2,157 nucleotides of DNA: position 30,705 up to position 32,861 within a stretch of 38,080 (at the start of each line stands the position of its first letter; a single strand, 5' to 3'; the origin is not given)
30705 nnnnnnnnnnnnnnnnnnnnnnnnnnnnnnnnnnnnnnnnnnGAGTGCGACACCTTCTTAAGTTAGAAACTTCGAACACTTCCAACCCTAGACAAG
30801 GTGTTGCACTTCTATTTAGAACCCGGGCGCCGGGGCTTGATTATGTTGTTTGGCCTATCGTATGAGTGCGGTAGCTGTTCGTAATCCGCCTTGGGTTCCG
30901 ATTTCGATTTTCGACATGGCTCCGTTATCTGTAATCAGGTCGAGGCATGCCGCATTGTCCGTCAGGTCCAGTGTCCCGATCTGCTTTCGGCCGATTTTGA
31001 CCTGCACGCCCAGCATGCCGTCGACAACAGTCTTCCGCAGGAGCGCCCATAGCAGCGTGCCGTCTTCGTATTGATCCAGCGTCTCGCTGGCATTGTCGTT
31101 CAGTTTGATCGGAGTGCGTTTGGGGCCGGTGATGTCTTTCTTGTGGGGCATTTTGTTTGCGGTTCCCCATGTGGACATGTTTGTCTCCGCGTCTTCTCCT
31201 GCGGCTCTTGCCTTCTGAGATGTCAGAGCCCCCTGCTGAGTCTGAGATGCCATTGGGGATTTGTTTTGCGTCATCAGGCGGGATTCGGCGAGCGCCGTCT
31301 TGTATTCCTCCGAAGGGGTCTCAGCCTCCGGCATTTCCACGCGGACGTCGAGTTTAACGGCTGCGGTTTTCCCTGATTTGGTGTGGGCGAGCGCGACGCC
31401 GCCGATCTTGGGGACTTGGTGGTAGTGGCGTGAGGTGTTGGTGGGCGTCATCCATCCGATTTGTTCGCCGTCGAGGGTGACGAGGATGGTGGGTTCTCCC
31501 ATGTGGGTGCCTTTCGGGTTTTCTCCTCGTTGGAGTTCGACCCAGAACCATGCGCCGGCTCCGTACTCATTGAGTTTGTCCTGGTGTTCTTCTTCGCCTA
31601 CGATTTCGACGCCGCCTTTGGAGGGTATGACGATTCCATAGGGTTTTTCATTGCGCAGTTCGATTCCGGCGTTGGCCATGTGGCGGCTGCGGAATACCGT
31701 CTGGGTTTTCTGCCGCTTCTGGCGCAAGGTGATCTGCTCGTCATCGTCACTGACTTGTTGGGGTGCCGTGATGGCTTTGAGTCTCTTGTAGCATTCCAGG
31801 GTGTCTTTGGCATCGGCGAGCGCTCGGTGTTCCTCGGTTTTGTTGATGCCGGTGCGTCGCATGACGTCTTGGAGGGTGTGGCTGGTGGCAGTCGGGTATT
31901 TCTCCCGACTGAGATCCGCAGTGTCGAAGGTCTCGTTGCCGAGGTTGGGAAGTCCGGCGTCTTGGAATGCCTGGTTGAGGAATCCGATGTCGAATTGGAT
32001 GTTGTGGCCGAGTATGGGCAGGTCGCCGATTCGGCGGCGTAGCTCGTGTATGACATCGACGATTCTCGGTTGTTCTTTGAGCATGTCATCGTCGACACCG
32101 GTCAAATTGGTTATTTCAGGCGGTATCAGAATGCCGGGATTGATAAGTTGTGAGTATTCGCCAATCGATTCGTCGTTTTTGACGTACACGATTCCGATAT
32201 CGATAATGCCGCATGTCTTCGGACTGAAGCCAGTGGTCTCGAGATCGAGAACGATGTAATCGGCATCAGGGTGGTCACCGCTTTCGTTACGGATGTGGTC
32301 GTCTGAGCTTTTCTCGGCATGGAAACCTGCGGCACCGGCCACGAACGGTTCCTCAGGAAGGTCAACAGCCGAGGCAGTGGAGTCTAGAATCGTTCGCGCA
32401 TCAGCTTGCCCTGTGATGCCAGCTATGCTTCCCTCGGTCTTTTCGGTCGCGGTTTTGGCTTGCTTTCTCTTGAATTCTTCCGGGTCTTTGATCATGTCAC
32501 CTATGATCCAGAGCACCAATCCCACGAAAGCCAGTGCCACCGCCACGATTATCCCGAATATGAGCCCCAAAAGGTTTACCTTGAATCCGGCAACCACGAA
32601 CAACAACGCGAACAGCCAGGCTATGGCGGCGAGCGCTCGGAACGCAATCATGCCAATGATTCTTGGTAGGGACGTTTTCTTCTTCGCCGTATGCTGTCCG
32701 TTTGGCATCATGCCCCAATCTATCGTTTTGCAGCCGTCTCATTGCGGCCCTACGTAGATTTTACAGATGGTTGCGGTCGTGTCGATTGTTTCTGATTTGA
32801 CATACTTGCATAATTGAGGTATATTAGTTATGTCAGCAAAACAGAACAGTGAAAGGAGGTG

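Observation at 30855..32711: Membrane-tethered DEDDh exonuclease with a tandemly duplicated C-terminal module in the repressor-integrase moron slot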

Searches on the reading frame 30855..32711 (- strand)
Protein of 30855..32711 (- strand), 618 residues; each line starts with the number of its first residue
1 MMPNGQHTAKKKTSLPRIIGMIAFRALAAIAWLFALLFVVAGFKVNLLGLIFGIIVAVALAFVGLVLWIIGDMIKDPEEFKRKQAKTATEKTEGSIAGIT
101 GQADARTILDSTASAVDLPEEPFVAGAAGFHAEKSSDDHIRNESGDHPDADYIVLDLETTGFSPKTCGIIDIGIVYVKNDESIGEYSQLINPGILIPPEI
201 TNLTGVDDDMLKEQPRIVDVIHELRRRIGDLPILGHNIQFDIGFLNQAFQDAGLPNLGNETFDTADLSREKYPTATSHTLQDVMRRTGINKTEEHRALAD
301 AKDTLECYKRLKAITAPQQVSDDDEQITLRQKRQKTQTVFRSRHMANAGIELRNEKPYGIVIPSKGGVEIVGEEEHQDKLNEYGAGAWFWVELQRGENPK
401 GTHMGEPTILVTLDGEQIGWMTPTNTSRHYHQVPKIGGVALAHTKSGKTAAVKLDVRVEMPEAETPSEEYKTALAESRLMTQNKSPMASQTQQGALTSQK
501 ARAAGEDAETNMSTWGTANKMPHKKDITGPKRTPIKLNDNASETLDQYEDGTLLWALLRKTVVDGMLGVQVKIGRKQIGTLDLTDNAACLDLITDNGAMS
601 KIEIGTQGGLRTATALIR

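Call 3: search_protein_families(library=pfam, proteins=[window:30855-32711:-], max_evalue=1)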
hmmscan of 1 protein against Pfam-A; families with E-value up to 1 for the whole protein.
window:30855-32711:- (618 aa): 7 families
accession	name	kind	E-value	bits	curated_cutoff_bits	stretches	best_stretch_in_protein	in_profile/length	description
PF00929.31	RNase_T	-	4.5e-29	102.5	24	1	153-307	1-163/164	Exonuclease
PF16473.11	Rv2179c-like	-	7.1e-06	26.3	27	1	152-306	2-171/177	3'-5' exoribonuclease Rv2179c-like domain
PF21762.3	DEDDh_C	-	0.00017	22.2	27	1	230-309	107-186/188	DNA polymerase III subunit epsilon-like, C-terminal domain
PF13482.12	RNase_H_2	-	0.0044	17.4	22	1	155-294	3-120/165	RNase_H superfamily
PF07332.16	Phage_holin_3_6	-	0.032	14.7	28.4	1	17-72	32-91/116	Putative Actinobacterial Holin-X, holin superfamily III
PF16599.10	PTN13_u3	-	0.065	13.8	32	1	443-504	15-76/191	Unstructured linker region on PTN13 protein between PDZ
PF04857.26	CAF1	-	0.065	12.9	24.2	0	210-256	188-231/320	CAF1 family ribonuclease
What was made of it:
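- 31752..32261 (-): Residues 151-320: DnaQ/PolC-type DEDDh 3'-5' exonuclease domain. Pfam RNase_T E=4.5e-29 (call 3).
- On DEDDh (DnaQ-like) 3'-5' exonuclease superfamily: 102.5 bits against a cut-off of 24, residues 153-307 (call 3).
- Checked: DEDDh core: Pfam RNase_T covers 153-307 with E=4.5e-29 (call 3).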

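Call 4: search_protein_families(library=padloc, proteins=[window:30855-32711:-], max_evalue=1)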
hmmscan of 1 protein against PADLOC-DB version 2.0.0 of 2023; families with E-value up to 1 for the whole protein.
window:30855-32711:- (618 aa): 4 families
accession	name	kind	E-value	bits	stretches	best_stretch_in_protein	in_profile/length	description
PDLC01247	DEDDh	-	2.8e-35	120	1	153-308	1-138/139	"CAS-I,CAS-II,CAS-III,CAS-IV,CAS-V,CAS-VI; associated"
PDLC05027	PDC-S48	-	2.1e-28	97.6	1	151-319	5-174/411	-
PDLC05028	PDC-S48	-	1.3e-25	88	1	141-328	9-195/512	-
PDLC00753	Effector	-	0.012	13.4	1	152-314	8-179/184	Exonuclease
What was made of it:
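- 31752..32261 (-): PADLOC DEDDh E=2.8e-35 (call 4).
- On PADLOC PDC-S48 defence candidate: Only profile positions 5-174 of 411 and 9-195 of 512 are matched, that is, the exonuclease domain (call 4).
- Closest known: PADLOC candidate PDC-S48. Same: The exonuclease domain matches (E=2e-28, call 4).
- The PADLOC match to candidate PDC-S48 covers only the exonuclease domain (call 4).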

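Call 5: search_protein_families(library=ncbifam, proteins=[window:30855-32711:-], max_evalue=1)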
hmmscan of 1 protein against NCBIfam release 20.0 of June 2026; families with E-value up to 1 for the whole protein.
window:30855-32711:- (618 aa): 30 families (the best 25 are shown)
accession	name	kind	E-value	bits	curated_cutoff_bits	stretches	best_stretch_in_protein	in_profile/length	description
NF005906.0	PRK07883.1-4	equivalog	1.8e-39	135.6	495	1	149-347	5-203/563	DEDD exonuclease domain-containing protein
NF001688.0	PRK00448.1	equivalog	1.9e-39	135.1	873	1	140-323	413-596/1445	PolC-type DNA polymerase III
TIGR01407.1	dinG_rel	hypoth_equivalog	2.9e-38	131.7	547.7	1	152-306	2-156/889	putative DnaQ family exonuclease/DinG family helicase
TIGR01405.1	polC_Gram_pos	equivalog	9.7e-38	129.5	1043.45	1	142-341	180-377/1211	DNA polymerase III subunit alpha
NF005981.0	PRK08074.1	equivalog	1.7e-36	125.6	789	1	151-308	4-162/931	ATP-dependent DNA helicase DinG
NF005289.0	PRK06807.1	equivalog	1.1e-35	123.4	335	1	150-316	8-173/313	3'-5' exonuclease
NF005907.0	PRK07883.1-5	equivalog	6.7e-35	120.5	454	1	149-347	27-225/584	DEDD exonuclease domain-containing protein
NF005905.0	PRK07883.1-3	equivalog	2.2e-31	109.1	508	1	149-328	23-204/581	DEDD exonuclease domain-containing protein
NF006316.0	PRK08517.1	equivalog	1.3e-29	103.3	247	1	129-329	47-246/270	3'-5' exonuclease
TIGR00573.1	dnaq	subfamily_domain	2.2e-28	99.2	71.5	1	151-329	8-186/217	exonuclease, DNA polymerase III, epsilon subunit family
NF005904.0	PRK07883.1-2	equivalog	5.4e-27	94.3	969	1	150-347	30-227/584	DEDD exonuclease domain-containing protein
NF005836.0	PRK07740.1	equivalog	7.5e-26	91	261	1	150-310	59-221/244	hypothetical protein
NF005569.0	PRK07246.1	equivalog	2.2e-21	75.9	794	1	151-313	8-168/820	bifunctional DnaQ family exonuclease/ATP-dependent helicase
NF004316.1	PRK05711.1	equivalog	3.9e-21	75.8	196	1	153-341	4-198/234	DNA polymerase III subunit epsilon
NF004964.0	PRK06310.1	equivalog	1.5e-20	73.6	236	1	149-312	6-171/250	DNA polymerase III subunit epsilon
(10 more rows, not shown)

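Call 6: search_protein_families(library=phrogs, proteins=[window:30855-32711:-], max_evalue=1)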
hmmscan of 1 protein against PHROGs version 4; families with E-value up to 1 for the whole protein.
window:30855-32711:- (618 aa): 6 families
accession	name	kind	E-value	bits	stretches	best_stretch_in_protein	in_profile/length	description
phrog_192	-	DNA, RNA and nucleotide metabolism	2.6e-45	156.4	1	146-331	102-286/397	DNA polymerase exonuclease subunit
phrog_14632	-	DNA, RNA and nucleotide metabolism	2.6e-33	116.3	1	151-308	83-239/380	DNA polymerase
phrog_17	-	DNA, RNA and nucleotide metabolism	1.7e-07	30.6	1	139-313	660-826/1445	DNA polymerase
phrog_2259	-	DNA, RNA and nucleotide metabolism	0.03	14.9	1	288-320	149-181/186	Rnase H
phrog_23647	-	moron, auxiliary metabolic gene and host takeover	0.16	13.2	1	36-91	23-71/75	membrane protein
phrog_944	-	moron, auxiliary metabolic gene and host takeover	0.33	11.6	1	20-93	130-206/235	membrane protein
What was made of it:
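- Phages often carry DnaQ-like exonucleases (phrog_192, E=2.6e-45, call 6).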

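Call 10: find_homologous_proteins(query=window:30855-32711:-)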
Query window:30855-32711:- (618 aa): 439 proteins with E <= 0.001 among 8000 candidates; the best 120 are listed.
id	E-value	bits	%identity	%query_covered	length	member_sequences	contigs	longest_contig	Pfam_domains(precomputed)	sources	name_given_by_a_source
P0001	0.0e+0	1390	100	100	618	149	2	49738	PF00929.32,PF16473.12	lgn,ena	-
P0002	2.0e-244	831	100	61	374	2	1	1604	PF00929.32,PF16473.12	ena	-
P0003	1.6e-209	715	62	92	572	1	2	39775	PF00929.32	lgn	-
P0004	5.4e-197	674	53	100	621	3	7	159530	PF00929.32,PF16473.12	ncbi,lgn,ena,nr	ncbi:3'-5' exonuclease [Bifidobacterium tibiigranuli]|nr:3'-5' exonuclease [Bifidobacterium tibiigra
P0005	4.1e-188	645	62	76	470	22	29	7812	PF00929.32,PF13482.13,PF21762.4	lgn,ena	-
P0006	5.3e-157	542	54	76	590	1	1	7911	PF00929.32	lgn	-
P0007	4.1e-84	301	39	75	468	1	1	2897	PF00929.32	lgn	-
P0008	6.8e-79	284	36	74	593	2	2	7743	PF00929.32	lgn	-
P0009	7.5e-61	225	32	74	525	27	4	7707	PF00929.32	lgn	-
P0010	1.5e-28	118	43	27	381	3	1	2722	PF00929.32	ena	-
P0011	2.0e-27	114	43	25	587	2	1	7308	PF00929.32,PF27096.1,PF01541.31,PF16473.12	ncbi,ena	-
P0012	2.0e-26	111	44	27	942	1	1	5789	PF06733.22,PF00929.32,PF00270.36,PF13307.13,PF04851.22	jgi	jgi:ATP-dependent DNA helicase DinG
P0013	3.3e-26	110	37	28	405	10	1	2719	PF00929.32,PF00533.34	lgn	-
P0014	1.3e-25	108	44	25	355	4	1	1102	PF00929.32,PF27096.1,PF01541.31,PF16473.12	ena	-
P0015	1.5e-25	108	39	30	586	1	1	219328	PF00929.32,PF27096.1,PF01541.31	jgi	jgi:DNA polymerase III subunit epsilon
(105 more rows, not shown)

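Call 23: find_encoding_contigs(protein=P0004, flank=8000, max_places=4)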
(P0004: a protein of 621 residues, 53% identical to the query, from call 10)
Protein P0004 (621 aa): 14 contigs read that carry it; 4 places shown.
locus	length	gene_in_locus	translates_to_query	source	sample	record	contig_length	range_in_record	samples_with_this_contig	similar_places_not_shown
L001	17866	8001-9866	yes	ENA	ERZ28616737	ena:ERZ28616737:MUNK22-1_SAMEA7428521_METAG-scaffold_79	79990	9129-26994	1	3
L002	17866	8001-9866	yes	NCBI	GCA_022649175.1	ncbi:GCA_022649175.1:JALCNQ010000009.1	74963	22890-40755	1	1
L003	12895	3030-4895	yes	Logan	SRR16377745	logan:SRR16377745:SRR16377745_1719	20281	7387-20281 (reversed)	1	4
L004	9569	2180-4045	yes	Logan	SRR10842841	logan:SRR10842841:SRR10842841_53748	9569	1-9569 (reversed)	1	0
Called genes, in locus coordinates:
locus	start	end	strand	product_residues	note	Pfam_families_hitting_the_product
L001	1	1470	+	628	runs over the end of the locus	PF00664:ABC_membrane, PF00005:ABC_tran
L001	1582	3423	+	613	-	PF00664:ABC_membrane, PF00005:ABC_tran, PF02463:SMC_N (weak)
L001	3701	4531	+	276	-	PF00561:Abhydrolase_1, PF12146:Hydrolase_4, PF12697:Abhydrolase_6, PF00326:Peptidase_S9 (faint)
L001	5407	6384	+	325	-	PF00589:Phage_integrase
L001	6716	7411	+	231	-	-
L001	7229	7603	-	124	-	-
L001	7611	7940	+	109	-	-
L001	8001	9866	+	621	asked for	PF00929:RNase_T, PF16473:Rv2179c-like (faint)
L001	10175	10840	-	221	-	PF00392:GntR, PF07729:FCD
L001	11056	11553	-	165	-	PF12903:DUF3830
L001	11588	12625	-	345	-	PF02826:2-Hacid_dh_C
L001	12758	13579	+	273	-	PF01177:Asp_Glu_race, PF17645:Amdase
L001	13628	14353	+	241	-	PF17645:Amdase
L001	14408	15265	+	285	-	PF01488:Shikimate_DH (weak), PF02558:ApbA (weak), PF03446:NAD_binding_2, PF03807:F420_oxidored, PF14833:NAD_binding_11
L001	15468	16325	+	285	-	PF00497:SBP_bac_3, PF13531:SBP_bac_11 (weak)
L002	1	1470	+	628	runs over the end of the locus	PF00664:ABC_membrane, PF00005:ABC_tran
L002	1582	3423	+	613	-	PF00664:ABC_membrane, PF00005:ABC_tran, PF02463:SMC_N (weak)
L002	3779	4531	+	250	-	PF00561:Abhydrolase_1, PF12146:Hydrolase_4, PF12697:Abhydrolase_6, PF06821:Ser_hydrolase (faint), PF00326:Peptidase_S9 (faint)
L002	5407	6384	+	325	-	PF00589:Phage_integrase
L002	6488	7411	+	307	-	-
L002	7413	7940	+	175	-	-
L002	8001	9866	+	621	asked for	PF00929:RNase_T, PF16473:Rv2179c-like (faint)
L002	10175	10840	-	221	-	PF00392:GntR, PF07729:FCD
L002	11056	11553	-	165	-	PF12903:DUF3830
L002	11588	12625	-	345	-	PF02826:2-Hacid_dh_C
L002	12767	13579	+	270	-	PF01177:Asp_Glu_race, PF17645:Amdase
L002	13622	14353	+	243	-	PF17645:Amdase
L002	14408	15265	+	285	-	PF01488:Shikimate_DH (weak), PF02558:ApbA (weak), PF03446:NAD_binding_2, PF03807:F420_oxidored, PF14833:NAD_binding_11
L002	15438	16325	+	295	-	PF00497:SBP_bac_3, PF13531:SBP_bac_11 (weak)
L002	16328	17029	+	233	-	PF00528:BPD_transp_1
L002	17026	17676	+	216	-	PF00528:BPD_transp_1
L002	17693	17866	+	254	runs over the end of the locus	PF00005:ABC_tran, PF02463:SMC_N (faint), PF13304:AAA_21 (weak)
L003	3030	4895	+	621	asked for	PF00929:RNase_T, PF16473:Rv2179c-like (faint)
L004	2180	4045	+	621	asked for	PF00929:RNase_T, PF16473:Rv2179c-like (faint)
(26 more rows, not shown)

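Call 24: find_encoding_contigs(protein=P0003, flank=8000, max_places=3)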
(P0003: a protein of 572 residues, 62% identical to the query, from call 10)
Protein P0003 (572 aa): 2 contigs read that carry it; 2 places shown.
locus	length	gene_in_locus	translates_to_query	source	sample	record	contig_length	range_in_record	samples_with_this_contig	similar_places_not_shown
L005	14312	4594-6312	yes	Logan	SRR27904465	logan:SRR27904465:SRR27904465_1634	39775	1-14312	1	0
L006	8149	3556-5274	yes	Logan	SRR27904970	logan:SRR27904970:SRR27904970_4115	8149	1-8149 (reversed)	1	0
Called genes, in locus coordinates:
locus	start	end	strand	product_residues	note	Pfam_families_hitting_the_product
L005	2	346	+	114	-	?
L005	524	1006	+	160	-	PF20060:DUF6459 (weak)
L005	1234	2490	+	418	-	PF22022:Phage_int_M (weak), PF00589:Phage_integrase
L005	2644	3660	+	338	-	PF02481:DNA_processg_A, PF18306:LDcluster4 (faint)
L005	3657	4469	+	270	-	PF00156:Pribosyltran (weak)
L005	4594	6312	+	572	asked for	PF00929:RNase_T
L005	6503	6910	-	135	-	PF13443:HTH_26, PF13560:HTH_31 (weak), PF01381:HTH_3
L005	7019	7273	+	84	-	-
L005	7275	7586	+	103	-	-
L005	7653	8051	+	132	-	-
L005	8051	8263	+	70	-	-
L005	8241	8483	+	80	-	-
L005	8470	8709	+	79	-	-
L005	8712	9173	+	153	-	PF00436:SSB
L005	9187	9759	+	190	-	-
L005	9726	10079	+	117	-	-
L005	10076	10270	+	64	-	-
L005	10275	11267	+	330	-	PF13730:HTH_36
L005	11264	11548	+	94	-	-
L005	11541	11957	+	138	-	-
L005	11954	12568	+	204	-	-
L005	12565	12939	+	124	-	PF11753:DUF3310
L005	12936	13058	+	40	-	-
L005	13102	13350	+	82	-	-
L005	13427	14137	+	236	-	-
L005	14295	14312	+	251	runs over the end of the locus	-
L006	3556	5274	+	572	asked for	PF00929:RNase_T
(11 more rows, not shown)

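Call 26: predict_structure(alignment_id=A1)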
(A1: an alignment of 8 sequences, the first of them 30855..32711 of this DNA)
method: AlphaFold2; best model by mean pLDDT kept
length: 618 residues; sequences in the alignment: 8
mean_pLDDT: 72.7   pTM: 0.38
mean pLDDT of the five models: 72.7, 71.6, 71.1, 70.6, 69.8
residues with pLDDT >= 90: 173; 70-90: 254; 50-70: 61; < 50: 130
segments of 3 or more residues with pLDDT < 50: 1-14, 75-77, 83-146, 338-349, 448-450, 483-515
pLDDT, mean of each block of 10 residues (from residue 1): 34 54 78 75 59 73 75 51 44 30 26 26 29 28 52 94 83 96 95 80 83 93 91 94 94 92 96 90 91 89 96 92 83 57 41 72 79 77 81 88 86 85 91 82 67 77 84 81 40 27 27 46 76 89 84 89 80 87 82 85 89 90
secondary structure, 60 per line:
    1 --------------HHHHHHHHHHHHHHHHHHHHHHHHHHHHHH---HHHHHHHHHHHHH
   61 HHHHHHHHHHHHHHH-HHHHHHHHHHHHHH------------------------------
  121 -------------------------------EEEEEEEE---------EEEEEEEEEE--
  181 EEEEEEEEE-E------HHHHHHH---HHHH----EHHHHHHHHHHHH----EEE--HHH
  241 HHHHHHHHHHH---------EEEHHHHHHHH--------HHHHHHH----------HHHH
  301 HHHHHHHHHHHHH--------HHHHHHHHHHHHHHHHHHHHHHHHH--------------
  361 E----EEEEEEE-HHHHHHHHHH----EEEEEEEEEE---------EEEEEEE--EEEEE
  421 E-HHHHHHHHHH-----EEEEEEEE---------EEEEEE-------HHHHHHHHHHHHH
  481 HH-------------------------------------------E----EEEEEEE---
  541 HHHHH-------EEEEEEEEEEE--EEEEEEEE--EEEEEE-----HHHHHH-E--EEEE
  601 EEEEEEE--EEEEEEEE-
elements in order: H15-44 H48-75 H77-90 E152-159 E169-178 E181-189 H198-204 H208-211 H217-228 E233-235 H238-251 E261-263 H264-271 H280-286 H297-313 H322-346 E366-372 H374-383 E388-397 E407-413 E416-421 H423-432 E438-445 E455-460 H468-482 E531-537 H541-545 E553-563 E566-573 E576-581 H587-592 E597-607 E610-617
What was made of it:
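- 32499..32660 (-): Residues 18-71: two-helix membrane hairpin, predicted N-in/C-in. AF2 helices 15-44 and 48-75 (call 26).
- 32262..32498 (-): Residues 72-150: low-confidence, probably disordered tether. pLDDT below 50 for residues 83-146 (call 26).
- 31665..31751 (-): Residues 321-349: helical connector. AF2 helix 322-346 (call 26).
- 31155..31313 (-): Residues 467-519: inter-module linker (a helix followed by a disordered stretch). pLDDT below 50 for residues 483-515 (call 26).
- Checked: AlphaFold2 gives helices 15-44 and 48-75 (call 26).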

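Call 27: find_encoding_contigs(protein=P0008, flank=8000, max_places=3)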
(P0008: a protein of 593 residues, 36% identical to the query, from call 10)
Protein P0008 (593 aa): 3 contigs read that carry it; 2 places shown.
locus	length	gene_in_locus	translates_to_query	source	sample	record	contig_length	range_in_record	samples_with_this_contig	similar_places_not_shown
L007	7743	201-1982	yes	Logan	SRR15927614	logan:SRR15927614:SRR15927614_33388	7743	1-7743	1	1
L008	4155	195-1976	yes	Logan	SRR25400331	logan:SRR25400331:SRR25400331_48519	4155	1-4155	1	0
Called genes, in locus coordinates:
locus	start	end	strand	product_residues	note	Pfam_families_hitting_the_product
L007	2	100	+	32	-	?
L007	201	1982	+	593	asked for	PF00929:RNase_T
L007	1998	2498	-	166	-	-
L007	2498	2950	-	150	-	PF06114:Peptidase_M78 (weak)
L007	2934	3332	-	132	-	PF00440:TetR_N, PF13384:HTH_23 (faint), PF13560:HTH_31 (weak), PF01381:HTH_3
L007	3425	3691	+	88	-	-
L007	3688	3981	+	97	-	-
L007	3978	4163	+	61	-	-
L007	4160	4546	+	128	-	-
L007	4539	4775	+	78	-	-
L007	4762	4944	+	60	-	-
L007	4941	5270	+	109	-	-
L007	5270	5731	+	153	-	PF00436:SSB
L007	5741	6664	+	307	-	PF13730:HTH_36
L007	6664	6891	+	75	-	-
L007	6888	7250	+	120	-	-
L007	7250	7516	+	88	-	-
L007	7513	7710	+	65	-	-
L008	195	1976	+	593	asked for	PF00929:RNase_T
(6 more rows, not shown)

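Call 28: find_encoding_contigs(protein=P0009, flank=8000, max_places=3)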
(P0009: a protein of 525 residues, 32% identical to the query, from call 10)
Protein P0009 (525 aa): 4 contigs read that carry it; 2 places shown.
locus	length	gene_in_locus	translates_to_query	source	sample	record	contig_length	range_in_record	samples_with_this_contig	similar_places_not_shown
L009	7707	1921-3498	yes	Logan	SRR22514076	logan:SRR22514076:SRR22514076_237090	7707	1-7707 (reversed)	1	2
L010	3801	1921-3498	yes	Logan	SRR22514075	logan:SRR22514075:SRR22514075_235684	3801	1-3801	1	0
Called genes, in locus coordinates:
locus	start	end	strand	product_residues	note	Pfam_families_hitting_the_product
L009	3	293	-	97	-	?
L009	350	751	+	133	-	-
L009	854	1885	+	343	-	PF13310:Virulence_RhuM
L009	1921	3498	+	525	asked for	PF00929:RNase_T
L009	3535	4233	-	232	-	PF00929:RNase_T, PF13482:RNase_H_2 (weak)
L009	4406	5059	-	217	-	PF18813:PBECR4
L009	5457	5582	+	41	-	-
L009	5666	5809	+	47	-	-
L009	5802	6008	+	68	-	-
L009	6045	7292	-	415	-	PF14659:Phage_int_SAM_3 (weak), PF00589:Phage_integrase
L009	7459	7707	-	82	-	?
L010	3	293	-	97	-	?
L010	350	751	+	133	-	-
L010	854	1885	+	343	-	PF13310:Virulence_RhuM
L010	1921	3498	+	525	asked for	PF00929:RNase_T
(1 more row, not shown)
